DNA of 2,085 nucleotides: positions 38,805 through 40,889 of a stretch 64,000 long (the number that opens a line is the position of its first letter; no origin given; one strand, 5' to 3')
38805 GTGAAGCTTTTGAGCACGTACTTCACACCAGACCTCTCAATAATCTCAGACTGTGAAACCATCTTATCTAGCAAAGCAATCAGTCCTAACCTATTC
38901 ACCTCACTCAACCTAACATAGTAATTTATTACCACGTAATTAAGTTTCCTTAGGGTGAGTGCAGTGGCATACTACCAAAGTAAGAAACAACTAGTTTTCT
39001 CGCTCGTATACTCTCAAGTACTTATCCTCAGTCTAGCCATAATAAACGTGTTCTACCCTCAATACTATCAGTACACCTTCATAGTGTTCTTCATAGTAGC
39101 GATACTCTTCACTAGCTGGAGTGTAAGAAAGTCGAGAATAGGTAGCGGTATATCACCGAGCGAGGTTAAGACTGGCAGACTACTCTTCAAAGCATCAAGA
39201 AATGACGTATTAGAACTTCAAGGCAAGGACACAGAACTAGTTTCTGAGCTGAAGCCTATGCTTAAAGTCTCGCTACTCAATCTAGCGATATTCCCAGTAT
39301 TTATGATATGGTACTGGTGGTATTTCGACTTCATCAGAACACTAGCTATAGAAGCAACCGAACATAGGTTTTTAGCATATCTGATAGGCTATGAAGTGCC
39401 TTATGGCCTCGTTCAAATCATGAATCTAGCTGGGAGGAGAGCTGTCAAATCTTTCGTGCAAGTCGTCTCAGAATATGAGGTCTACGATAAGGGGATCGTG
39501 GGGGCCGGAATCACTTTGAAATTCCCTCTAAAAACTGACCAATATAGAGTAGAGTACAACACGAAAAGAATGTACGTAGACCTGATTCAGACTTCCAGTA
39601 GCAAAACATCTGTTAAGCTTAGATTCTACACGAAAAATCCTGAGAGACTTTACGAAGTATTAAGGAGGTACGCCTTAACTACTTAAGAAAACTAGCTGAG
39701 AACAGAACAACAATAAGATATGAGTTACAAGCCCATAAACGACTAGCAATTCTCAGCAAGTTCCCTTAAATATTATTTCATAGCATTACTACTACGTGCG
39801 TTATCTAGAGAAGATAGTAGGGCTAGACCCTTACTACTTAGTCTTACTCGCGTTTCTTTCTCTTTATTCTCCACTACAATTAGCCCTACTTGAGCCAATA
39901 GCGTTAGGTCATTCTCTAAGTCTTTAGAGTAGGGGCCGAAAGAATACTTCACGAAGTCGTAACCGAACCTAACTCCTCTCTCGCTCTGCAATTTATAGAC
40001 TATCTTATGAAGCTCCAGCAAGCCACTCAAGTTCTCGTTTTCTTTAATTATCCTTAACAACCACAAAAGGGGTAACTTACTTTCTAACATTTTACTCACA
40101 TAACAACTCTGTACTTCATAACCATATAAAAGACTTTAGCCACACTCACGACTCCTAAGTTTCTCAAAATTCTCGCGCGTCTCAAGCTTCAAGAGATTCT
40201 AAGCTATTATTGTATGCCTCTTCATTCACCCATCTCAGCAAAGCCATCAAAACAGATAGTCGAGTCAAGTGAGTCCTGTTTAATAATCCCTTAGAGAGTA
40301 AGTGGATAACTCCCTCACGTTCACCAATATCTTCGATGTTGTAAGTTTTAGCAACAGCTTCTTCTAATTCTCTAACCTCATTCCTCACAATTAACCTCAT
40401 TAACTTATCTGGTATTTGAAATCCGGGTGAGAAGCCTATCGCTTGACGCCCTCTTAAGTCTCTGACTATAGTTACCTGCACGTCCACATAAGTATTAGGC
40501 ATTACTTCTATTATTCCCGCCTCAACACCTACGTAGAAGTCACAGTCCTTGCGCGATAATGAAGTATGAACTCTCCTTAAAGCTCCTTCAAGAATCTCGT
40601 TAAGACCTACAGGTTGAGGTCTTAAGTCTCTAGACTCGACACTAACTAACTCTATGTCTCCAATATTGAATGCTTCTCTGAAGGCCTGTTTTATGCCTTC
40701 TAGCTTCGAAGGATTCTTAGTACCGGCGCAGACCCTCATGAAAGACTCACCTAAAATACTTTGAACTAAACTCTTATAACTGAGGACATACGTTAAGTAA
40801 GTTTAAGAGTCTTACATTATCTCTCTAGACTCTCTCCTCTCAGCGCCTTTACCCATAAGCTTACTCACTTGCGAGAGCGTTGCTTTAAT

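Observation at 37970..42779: Perfect 224-bp inverted repeats bracket a 4,362-bp six-gene segment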

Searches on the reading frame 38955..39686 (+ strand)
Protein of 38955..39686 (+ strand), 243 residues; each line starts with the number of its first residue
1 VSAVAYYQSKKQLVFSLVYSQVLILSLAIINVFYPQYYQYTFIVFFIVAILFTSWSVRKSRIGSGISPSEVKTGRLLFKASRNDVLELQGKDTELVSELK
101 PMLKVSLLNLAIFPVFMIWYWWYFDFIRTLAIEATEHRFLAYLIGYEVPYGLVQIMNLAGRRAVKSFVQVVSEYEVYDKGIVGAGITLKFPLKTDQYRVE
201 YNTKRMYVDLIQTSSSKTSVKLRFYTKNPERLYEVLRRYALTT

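Call 12: search_protein_families(library=pfam, proteins=[window:38955-39686:+], max_evalue=0.01)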
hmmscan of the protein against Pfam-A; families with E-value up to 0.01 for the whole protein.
window:38955-39686:+ (243 aa): 1 family
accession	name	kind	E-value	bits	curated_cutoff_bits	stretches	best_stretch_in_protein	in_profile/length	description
PF09973.14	DUF2208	-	6.2e-46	157.4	24.3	1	18-239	4-231/231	Predicted membrane protein (DUF2208)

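Call 86: search_protein_families(library=ncbifam, proteins=[window:38955-39686:+], max_evalue=0.01)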
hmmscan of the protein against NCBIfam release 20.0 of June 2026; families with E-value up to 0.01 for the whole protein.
window:38955-39686:+ (243 aa): 0 families

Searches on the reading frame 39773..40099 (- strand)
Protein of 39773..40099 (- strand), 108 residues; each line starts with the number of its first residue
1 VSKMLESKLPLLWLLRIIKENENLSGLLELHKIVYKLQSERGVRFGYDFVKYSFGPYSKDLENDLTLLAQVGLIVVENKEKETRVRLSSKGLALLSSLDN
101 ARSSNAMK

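Call 12: search_protein_families(library=pfam, proteins=[window:39773-40099:-], max_evalue=0.01)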
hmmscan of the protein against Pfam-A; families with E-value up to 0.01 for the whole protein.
window:39773-40099:- (108 aa): 0 families

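Call 86: search_protein_families(library=ncbifam, proteins=[window:39773-40099:-], max_evalue=0.01)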
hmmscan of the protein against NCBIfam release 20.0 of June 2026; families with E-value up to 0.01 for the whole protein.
window:39773-40099:- (108 aa): 1 family
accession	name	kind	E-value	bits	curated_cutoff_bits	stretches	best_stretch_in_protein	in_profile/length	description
NF048014.1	antitoxin_DarG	equivalog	4.3e-07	29.5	250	1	3-87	165-250/338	type II toxin-antitoxin system antitoxin DNA ADP-ribosyl glycohydrolase DarG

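Call 88: search_solved_structures(query=window:39773-40099:-, max_evalue=0.1)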
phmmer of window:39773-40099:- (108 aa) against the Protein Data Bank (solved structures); distinct sequences matched with E-value up to 0.1: 0.

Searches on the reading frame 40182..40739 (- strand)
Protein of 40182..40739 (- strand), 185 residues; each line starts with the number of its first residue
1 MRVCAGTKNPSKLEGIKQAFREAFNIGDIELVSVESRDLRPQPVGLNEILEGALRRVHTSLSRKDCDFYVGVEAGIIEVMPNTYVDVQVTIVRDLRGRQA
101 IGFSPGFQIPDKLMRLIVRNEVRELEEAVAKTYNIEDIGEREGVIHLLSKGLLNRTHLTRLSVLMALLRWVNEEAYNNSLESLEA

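Call 12: search_protein_families(library=pfam, proteins=[window:40182-40739:-], max_evalue=0.01)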
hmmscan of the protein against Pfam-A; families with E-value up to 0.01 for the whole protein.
window:40182-40739:- (185 aa): 1 family
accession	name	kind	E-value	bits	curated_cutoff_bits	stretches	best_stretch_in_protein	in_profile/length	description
PF01931.24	NTPase_I-T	-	4.1e-42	144.2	25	1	6-170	1-161/162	Protein of unknown function DUF84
